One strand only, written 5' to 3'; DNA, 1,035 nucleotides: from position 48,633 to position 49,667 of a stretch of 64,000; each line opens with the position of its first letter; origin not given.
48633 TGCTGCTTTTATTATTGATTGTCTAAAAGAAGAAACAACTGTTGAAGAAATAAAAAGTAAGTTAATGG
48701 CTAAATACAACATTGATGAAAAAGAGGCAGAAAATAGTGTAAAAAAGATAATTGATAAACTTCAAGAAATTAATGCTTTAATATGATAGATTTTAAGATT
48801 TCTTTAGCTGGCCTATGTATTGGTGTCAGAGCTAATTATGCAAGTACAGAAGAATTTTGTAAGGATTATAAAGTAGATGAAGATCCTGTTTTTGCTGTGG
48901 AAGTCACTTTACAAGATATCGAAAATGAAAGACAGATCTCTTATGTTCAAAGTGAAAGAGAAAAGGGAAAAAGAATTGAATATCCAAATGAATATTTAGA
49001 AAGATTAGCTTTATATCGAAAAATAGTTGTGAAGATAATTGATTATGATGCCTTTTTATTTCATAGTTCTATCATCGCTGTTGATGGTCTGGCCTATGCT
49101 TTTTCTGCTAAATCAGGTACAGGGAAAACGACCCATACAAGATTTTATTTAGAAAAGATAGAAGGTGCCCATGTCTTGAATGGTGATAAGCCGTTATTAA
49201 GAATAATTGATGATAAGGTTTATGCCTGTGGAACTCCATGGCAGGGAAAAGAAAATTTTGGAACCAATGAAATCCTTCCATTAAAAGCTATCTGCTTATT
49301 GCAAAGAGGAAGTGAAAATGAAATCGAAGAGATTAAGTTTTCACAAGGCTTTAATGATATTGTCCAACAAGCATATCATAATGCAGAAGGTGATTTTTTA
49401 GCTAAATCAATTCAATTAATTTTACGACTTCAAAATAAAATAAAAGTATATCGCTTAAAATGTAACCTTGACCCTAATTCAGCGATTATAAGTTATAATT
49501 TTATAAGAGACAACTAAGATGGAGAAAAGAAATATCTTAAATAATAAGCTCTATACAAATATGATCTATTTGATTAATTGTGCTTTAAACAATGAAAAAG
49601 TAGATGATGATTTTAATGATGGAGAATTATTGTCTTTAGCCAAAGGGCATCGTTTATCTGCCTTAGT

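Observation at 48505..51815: PqqD-like / HPr-kinase-like / NTP_transf_5 cassette with no visible precursor, cyclase or radical-SAM partner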

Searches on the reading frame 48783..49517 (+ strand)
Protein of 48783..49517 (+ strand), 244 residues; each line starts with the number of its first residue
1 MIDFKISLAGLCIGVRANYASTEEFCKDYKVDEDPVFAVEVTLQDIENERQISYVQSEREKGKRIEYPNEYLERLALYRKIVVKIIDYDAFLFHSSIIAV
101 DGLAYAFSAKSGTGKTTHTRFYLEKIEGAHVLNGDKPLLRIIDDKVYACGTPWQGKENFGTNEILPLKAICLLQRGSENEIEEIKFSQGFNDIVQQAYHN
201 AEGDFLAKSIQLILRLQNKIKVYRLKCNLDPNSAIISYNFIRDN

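Call 3: search_protein_families(library=pfam, proteins=[window:48783-49517:+], max_evalue=1)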
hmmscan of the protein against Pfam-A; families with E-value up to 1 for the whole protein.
window:48783-49517:+ (244 aa): 0 families

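Call 4: search_protein_families(library=ncbifam, proteins=[window:48783-49517:+], max_evalue=1)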
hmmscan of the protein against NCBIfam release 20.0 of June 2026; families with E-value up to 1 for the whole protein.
window:48783-49517:+ (244 aa): 1 family
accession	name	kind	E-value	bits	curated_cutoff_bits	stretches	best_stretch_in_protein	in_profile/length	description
TIGR04249.1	SCM_chp_ScmC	equivalog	0.049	13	125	1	81-121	116-156/292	SynChlorMet cassette protein ScmC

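Call 8: find_homologous_proteins(query=window:48783-49517:+, max_evalue=0.001)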
Query window:48783-49517:+ (244 aa): 1419 proteins with E <= 0.001 among 1681 candidates; the best 120 are listed.
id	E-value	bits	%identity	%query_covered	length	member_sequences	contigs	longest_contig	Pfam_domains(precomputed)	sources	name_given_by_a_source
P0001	8.9e-158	541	99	100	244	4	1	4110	PF27840.1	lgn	-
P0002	6.1e-143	492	88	100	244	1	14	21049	PF27840.1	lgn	-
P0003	3.1e-80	287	55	99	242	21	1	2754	PF27840.1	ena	-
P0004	1.1e-75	272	51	98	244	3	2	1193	PF27840.1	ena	-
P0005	3.4e-75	271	52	99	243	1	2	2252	PF27840.1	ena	-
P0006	6.0e-75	270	53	98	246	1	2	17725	PF27840.1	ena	-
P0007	8.3e-75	269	53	98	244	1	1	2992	PF27840.1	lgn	-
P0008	2.0e-73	265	50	98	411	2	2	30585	PF27840.1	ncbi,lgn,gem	-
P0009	4.8e-73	264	49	98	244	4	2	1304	PF27840.1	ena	-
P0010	8.8e-73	263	49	100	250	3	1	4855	PF27840.1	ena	-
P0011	2.4e-72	261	51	98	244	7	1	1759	PF27840.1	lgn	-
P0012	4.2e-72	260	49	99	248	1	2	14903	PF27840.1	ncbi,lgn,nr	ncbi:MAG: hypothetical protein Q4A32_04750 [Lachnospiraceae bacterium]|nr:hypothetical protein [Lach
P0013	7.1e-72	260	51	98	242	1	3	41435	PF27840.1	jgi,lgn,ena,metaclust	metaclust:\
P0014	2.7e-71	258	47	99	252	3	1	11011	PF27840.1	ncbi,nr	ncbi:MAG: hypothetical protein Q4A32_06045 [Lachnospiraceae bacterium]|nr:hypothetical protein [Lach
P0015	5.8e-71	257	51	98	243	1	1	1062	PF27840.1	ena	-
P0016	1.0e-70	256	49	98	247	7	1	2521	PF27840.1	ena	-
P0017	1.2e-70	256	49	100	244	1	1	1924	PF27840.1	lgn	-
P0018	3.8e-70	254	48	98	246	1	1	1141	PF27840.1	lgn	-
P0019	4.2e-70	254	48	100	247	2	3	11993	PF27840.1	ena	-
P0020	4.2e-70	254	51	98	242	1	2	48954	PF27840.1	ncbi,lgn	-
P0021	5.8e-70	253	48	100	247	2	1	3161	PF27840.1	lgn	-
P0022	6.9e-70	253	48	98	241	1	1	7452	PF27840.1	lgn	-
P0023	1.1e-69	253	47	98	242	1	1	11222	PF27840.1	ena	-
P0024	2.6e-69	251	49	99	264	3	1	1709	PF27840.1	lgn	-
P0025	3.2e-69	251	46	99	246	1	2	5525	PF27840.1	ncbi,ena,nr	ncbi:MAG: hypothetical protein IJS53_00890 [Clostridia bacterium]|nr:hypothetical protein [Clostridi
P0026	3.3e-69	251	49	97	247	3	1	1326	PF27840.1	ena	-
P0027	6.0e-69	250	47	98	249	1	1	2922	PF27840.1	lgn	-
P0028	7.3e-69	250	48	98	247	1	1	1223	PF27840.1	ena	-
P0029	8.4e-69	250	49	92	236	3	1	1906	PF27840.1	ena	-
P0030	8.6e-69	250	49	98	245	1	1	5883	PF27840.1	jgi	-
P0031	1.4e-68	249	47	100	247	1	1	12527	PF27840.1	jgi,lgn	-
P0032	3.1e-68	248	49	97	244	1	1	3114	PF27840.1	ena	-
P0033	3.4e-68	248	45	98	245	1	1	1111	PF27840.1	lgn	-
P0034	3.5e-68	248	47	97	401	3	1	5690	PF27840.1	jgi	-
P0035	6.8e-68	247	44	100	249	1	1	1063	PF27840.1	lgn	-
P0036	7.1e-68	247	48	99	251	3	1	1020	PF27840.1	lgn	-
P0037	9.3e-68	246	47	98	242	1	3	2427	PF27840.1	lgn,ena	-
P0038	1.2e-67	246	48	98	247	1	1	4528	PF27840.1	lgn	-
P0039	1.9e-67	245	46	98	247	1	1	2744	PF27840.1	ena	-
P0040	2.1e-67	245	49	98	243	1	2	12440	PF27840.1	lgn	-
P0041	3.0e-67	245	46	99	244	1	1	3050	PF27840.1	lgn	-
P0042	5.9e-67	244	47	98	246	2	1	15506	PF27840.1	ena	-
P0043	6.6e-67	243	46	100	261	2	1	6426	PF27840.1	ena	-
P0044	9.6e-67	243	48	99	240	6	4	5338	PF27840.1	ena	-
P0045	1.1e-66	243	48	98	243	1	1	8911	PF27840.1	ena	-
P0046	2.9e-66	241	46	98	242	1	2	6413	PF27840.1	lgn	-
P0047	7.1e-66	240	46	99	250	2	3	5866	PF27840.1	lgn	-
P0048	8.3e-66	240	45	99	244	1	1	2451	PF27840.1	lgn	-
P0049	1.1e-65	239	46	98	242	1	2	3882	PF27840.1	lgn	-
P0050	1.2e-65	239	47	99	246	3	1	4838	PF27840.1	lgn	-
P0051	1.3e-65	239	47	98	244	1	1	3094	PF27840.1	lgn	-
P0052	1.3e-65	239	47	98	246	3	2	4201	PF27840.1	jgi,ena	-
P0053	1.9e-65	239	49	98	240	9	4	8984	PF27840.1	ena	-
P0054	1.9e-65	239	46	98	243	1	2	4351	PF27840.1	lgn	-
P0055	2.5e-65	238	48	98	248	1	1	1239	PF27840.1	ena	-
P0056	2.8e-65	238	49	93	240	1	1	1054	PF27840.1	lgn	-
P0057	2.9e-65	238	48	96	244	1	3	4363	PF27840.1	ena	-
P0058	3.3e-65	238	46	99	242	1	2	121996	PF27840.1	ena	-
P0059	4.0e-65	238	45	100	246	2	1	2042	PF27840.1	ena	-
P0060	7.0e-65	237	45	98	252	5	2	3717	PF27840.1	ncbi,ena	-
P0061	8.5e-65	237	45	100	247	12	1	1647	PF27840.1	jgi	-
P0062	8.7e-65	236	46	99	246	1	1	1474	PF27840.1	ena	-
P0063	1.1e-64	236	46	98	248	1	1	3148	PF27840.1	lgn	-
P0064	1.3e-64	236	44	99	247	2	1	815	PF27840.1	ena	-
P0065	1.4e-64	236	47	99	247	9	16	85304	PF27840.1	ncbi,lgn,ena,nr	ncbi:MAG: hypothetical protein IJQ36_02935 [Oscillospiraceae bacterium]|nr:hypothetical protein [Osc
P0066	2.0e-64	235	44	99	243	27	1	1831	PF27840.1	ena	-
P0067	2.7e-64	235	44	98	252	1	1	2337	PF27840.1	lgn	-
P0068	3.1e-64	235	45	98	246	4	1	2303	PF27840.1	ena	-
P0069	3.1e-64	235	46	98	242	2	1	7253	PF27840.1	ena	-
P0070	4.4e-64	234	46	96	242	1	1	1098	PF27840.1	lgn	-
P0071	4.6e-64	234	47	98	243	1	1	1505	PF27840.1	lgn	-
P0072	6.0e-64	234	46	98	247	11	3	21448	PF27840.1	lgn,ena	-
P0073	6.8e-64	234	47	100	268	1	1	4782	PF27840.1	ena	-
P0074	7.0e-64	234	47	99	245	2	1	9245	PF27840.1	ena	-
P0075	7.8e-64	233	46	99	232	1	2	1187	PF27840.1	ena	-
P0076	9.4e-64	233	46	99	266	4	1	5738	PF27840.1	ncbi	-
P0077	9.7e-64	233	47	94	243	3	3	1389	PF27840.1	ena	-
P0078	1.2e-63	233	46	98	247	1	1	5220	PF27840.1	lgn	-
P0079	1.3e-63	233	47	99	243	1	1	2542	PF27840.1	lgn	-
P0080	1.4e-63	233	46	100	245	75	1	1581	PF27840.1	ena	-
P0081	1.5e-63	232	46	98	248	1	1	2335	PF27840.1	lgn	-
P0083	1.8e-63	232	46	99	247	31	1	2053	PF27840.1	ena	-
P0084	1.8e-63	232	46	96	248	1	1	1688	PF27840.1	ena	-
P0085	1.8e-63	232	45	100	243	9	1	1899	PF27840.1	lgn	-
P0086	1.8e-63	232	46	98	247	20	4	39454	PF27840.1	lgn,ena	-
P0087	2.7e-63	232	44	100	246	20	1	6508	PF27840.1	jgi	jgi:hypothetical protein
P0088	2.7e-63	232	47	98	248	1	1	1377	PF27840.1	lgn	-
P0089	3.0e-63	231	48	97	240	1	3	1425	PF27840.1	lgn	-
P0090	3.0e-63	231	46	98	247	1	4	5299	PF27840.1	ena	-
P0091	3.1e-63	231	46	100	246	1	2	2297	PF27840.1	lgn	-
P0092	3.6e-63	231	44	98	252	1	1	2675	PF27840.1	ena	-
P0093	3.6e-63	231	46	97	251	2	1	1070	PF27840.1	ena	-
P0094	3.9e-63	231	46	99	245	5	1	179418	PF27840.1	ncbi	-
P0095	4.4e-63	231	46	96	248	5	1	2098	PF27840.1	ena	-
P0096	4.4e-63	231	46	96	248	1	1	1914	PF27840.1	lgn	-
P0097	4.6e-63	231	46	100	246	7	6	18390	PF27840.1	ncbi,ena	-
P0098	5.7e-63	231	47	94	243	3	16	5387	PF27840.1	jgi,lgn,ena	jgi:hypothetical protein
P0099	6.0e-63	230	47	96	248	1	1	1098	PF27840.1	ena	-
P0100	6.1e-63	230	44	99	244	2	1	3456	PF27840.1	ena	-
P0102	7.5e-63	230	42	100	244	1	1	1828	PF27840.1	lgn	-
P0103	8.4e-63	230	46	96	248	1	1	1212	PF27840.1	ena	-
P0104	8.8e-63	230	46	98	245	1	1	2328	PF27840.1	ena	-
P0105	9.5e-63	230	45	99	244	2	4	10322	PF27840.1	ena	-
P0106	9.6e-63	230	44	100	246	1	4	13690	PF27840.1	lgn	-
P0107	1.0e-62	230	46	97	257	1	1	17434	PF27840.1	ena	-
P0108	1.0e-62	230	45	97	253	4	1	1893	PF27840.1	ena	-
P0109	1.1e-62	230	46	97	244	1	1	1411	PF27840.1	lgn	-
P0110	1.3e-62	229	44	100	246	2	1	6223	PF27840.1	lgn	-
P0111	1.4e-62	229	45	100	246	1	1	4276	PF27840.1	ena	-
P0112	1.4e-62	229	45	99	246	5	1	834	PF27840.1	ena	-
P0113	1.6e-62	229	45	100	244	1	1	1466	PF27840.1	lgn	-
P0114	1.7e-62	229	42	100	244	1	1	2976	PF27840.1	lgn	-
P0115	1.9e-62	229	47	98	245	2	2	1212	PF27840.1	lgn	-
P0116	1.9e-62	229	46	97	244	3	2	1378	PF27840.1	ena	-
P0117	2.0e-62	229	44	97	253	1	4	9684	PF27840.1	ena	-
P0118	2.1e-62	229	45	99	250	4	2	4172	PF27840.1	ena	-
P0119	2.2e-62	229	46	96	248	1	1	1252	PF27840.1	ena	-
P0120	2.3e-62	229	46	99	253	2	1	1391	PF27840.1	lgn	-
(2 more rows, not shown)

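Call 9: find_encoding_contigs(protein=P0094, flank=8000, max_places=3)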
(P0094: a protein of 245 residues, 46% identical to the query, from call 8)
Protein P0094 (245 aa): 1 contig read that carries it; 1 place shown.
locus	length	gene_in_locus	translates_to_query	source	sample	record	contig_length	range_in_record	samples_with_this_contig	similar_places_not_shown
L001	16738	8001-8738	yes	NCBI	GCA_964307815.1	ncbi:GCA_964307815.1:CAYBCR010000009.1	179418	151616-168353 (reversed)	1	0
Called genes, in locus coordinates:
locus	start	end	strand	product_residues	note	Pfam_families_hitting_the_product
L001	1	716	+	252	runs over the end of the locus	PF02627:CMD, PF07883:Cupin_2 (weak)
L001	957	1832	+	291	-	-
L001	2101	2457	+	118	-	PF04237:YjbR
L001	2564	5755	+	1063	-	PF20585:Pectate_lyase_5 (weak)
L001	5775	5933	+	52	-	-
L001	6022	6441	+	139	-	-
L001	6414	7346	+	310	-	PF04055:Radical_SAM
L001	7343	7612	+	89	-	PF05402:PqqD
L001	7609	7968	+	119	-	-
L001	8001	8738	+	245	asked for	PF27840:ScmC (weak)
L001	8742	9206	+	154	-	-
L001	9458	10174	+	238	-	PF00702:Hydrolase, PF13419:HAD_2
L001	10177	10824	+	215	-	PF16255:Lipase_GDSL_lke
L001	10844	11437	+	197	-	PF01381:HTH_3, PF12844:HTH_19 (weak), PF13443:HTH_26 (weak), PF13560:HTH_31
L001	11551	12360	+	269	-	PF01501:Glyco_transf_8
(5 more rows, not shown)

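Call 10: find_encoding_contigs(protein=P0058, flank=8000, max_places=3)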
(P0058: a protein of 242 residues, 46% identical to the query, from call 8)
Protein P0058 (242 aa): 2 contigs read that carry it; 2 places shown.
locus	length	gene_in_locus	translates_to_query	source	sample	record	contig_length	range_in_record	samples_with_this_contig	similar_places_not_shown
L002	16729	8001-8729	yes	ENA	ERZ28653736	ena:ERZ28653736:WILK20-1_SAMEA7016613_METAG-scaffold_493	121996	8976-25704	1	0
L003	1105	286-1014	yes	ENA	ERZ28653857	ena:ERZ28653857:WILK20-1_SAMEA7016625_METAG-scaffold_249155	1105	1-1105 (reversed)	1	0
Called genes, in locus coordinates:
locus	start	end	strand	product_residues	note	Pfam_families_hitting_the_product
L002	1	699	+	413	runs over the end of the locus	PF18130:ATPgrasp_N (weak), PF01071:GARS_A (weak), PF02655:ATP-grasp_3 (weak), PF02786:CPSase_L_D2, PF02222:ATP-grasp, PF07478:Dala_Dala_lig_C, PF13535:ATP-grasp_4 (weak), PF18603:LAL_C2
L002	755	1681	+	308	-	PF01370:Epimerase, PF16363:GDP_Man_Dehyd (faint)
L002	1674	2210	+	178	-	PF25084:LbH_EIF2B (faint), PF25087:GMPPB_C (faint), PF00132:Hexapep, PF14602:Hexapep_2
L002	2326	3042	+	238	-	PF19700:DUF6198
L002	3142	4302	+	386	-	PF14907:NTP_transf_5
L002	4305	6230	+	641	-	PF00664:ABC_membrane, PF00005:ABC_tran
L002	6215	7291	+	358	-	PF01757:Acyl_transf_3 (weak)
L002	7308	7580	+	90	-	PF05402:PqqD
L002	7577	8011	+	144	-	-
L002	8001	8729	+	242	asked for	PF27840:ScmC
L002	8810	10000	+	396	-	PF01996:F420_ligase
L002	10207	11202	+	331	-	PF00532:Peripla_BP_1, PF13407:Peripla_BP_4, PF13377:Peripla_BP_3 (weak)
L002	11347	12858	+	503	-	PF00005:ABC_tran, PF13304:AAA_21 (faint), PF00005:ABC_tran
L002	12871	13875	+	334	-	PF02653:BPD_transp_2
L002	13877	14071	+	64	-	-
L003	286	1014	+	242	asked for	PF27840:ScmC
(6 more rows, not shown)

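Call 11: find_encoding_contigs(protein=P0065, flank=8000, max_places=4)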
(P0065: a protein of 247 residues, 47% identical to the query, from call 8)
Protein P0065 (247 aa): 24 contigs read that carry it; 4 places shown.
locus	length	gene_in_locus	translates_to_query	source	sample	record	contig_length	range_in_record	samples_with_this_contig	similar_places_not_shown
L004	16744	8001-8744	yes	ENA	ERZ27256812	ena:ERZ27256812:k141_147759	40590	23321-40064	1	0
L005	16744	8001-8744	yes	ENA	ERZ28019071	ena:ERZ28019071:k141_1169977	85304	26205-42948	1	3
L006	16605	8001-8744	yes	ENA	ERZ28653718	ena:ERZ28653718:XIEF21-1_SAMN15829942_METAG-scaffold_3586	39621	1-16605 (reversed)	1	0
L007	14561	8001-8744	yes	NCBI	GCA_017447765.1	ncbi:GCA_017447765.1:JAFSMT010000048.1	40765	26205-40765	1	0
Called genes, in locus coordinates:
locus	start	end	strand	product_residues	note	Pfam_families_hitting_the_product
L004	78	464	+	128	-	PF09719:C_GCAxxG_C_C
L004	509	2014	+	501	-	PF00478:IMPDH, PF00571:CBS (faint), PF01070:FMN_dh (weak)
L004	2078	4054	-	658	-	PF22745:Nlig-Ia, PF01653:DNA_ligase_aden, PF03120:OB_DNA_ligase, PF03119:DNA_ligase_ZBD, PF14520:HHH_5 (faint), PF12826:HHH_2, PF00533:BRCT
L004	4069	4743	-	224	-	PF09560:Spore_YunB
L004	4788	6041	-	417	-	PF06838:Met_gamma_lyase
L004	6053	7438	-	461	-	PF08245:Mur_ligase_M, PF02875:Mur_ligase_C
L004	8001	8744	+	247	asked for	PF27840:ScmC (weak)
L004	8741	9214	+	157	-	-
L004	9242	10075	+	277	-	PF01061:ABC2_membrane, PF12698:ABC2_membrane_3 (weak)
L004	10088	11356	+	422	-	PF00005:ABC_tran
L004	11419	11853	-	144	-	PF00011:HSP20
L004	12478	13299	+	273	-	PF00497:SBP_bac_3, PF10613:Lig_chan-Glu_bd (faint)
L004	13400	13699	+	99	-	-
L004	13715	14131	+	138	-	PF00528:BPD_transp_1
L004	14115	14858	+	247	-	PF02463:SMC_N, PF00005:ABC_tran, PF09818:ABC_ATPase (faint), PF13304:AAA_21 (weak)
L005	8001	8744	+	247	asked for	PF27840:ScmC (weak)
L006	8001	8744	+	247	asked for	PF27840:ScmC (weak)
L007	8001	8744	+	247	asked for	PF27840:ScmC (weak)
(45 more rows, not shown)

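Call 12: find_encoding_contigs(protein=P0002, flank=10000, max_places=4)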
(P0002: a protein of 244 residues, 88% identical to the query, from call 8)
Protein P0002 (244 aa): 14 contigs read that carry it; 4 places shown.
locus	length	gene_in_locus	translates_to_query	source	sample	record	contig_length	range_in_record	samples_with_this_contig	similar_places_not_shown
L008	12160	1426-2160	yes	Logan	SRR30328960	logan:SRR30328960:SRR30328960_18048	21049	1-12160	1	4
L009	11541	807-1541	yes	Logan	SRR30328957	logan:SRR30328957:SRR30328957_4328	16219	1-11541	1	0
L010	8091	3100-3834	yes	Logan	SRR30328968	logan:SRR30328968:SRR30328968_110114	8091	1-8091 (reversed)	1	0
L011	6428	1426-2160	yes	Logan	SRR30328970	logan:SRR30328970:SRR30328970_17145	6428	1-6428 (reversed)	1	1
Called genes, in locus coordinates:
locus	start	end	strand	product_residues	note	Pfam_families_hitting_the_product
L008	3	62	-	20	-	?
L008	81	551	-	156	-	PF00177:Ribosomal_S7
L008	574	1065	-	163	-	PF00164:Ribosom_S12_S23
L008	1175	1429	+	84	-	PF05402:PqqD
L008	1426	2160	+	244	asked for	PF27840:ScmC (faint)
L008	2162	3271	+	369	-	PF14907:NTP_transf_5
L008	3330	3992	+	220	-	-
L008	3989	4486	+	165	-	PF13302:Acetyltransf_3, PF00583:Acetyltransf_1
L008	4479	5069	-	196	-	PF02677:QueH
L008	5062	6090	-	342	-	PF02547:Queuosine_synth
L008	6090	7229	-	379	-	PF01702:TGT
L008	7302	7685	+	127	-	-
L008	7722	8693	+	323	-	PF02540:NAD_synthase (weak), PF01171:ATP_bind_3 (weak), PF00958:GMP_synt_C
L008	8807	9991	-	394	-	-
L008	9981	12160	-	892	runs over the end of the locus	-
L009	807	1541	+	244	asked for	PF27840:ScmC (faint)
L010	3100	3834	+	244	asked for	PF27840:ScmC (faint)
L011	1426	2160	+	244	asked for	PF27840:ScmC (faint)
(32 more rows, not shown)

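Call 13: find_encoding_contigs(protein=P0008, flank=8000, max_places=2)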
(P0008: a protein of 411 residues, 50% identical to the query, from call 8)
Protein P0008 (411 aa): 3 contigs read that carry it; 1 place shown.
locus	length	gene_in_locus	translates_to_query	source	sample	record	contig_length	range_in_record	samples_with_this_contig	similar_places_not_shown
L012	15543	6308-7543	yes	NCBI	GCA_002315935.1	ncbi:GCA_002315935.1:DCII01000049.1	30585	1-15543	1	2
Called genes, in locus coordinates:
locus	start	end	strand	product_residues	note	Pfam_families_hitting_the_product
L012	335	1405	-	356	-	PF01738:DLH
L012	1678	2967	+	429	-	PF01120:Alpha_L_fucos, PF16757:Fucosidase_C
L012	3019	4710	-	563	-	-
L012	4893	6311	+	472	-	PF14907:NTP_transf_5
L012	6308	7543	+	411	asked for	PF27840:ScmC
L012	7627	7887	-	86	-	PF05402:PqqD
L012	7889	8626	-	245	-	PF27840:ScmC (weak)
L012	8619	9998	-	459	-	PF04055:Radical_SAM, PF13353:Fer4_12 (weak)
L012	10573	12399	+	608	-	PF00877:NLPC_P60 (weak)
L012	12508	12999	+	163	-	-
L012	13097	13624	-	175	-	-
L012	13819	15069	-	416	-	PF00464:SHMT, PF00155:Aminotran_1_2, PF00266:Aminotran_5 (faint), PF01212:Beta_elim_lyase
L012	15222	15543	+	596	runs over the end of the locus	-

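Call 17: search_solved_structures(query=A1, max_evalue=10, show_alignments=3)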
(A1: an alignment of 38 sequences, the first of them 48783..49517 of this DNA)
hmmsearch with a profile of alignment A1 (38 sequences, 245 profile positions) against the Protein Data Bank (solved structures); distinct sequences matched with E-value up to 10: 3.
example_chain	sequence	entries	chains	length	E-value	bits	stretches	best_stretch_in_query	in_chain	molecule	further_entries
9zw5_A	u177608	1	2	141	0.2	14.1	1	99-134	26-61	tRNA threonylcarbamoyladenosine biosynthesis protein TsaE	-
1ii2_A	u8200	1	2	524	0.45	13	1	84-118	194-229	PHOSPHOENOLPYRUVATE CARBOXYKINASE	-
9lur_A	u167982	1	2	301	0.98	11.9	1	94-132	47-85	ESX-1 secretion system protein EccA1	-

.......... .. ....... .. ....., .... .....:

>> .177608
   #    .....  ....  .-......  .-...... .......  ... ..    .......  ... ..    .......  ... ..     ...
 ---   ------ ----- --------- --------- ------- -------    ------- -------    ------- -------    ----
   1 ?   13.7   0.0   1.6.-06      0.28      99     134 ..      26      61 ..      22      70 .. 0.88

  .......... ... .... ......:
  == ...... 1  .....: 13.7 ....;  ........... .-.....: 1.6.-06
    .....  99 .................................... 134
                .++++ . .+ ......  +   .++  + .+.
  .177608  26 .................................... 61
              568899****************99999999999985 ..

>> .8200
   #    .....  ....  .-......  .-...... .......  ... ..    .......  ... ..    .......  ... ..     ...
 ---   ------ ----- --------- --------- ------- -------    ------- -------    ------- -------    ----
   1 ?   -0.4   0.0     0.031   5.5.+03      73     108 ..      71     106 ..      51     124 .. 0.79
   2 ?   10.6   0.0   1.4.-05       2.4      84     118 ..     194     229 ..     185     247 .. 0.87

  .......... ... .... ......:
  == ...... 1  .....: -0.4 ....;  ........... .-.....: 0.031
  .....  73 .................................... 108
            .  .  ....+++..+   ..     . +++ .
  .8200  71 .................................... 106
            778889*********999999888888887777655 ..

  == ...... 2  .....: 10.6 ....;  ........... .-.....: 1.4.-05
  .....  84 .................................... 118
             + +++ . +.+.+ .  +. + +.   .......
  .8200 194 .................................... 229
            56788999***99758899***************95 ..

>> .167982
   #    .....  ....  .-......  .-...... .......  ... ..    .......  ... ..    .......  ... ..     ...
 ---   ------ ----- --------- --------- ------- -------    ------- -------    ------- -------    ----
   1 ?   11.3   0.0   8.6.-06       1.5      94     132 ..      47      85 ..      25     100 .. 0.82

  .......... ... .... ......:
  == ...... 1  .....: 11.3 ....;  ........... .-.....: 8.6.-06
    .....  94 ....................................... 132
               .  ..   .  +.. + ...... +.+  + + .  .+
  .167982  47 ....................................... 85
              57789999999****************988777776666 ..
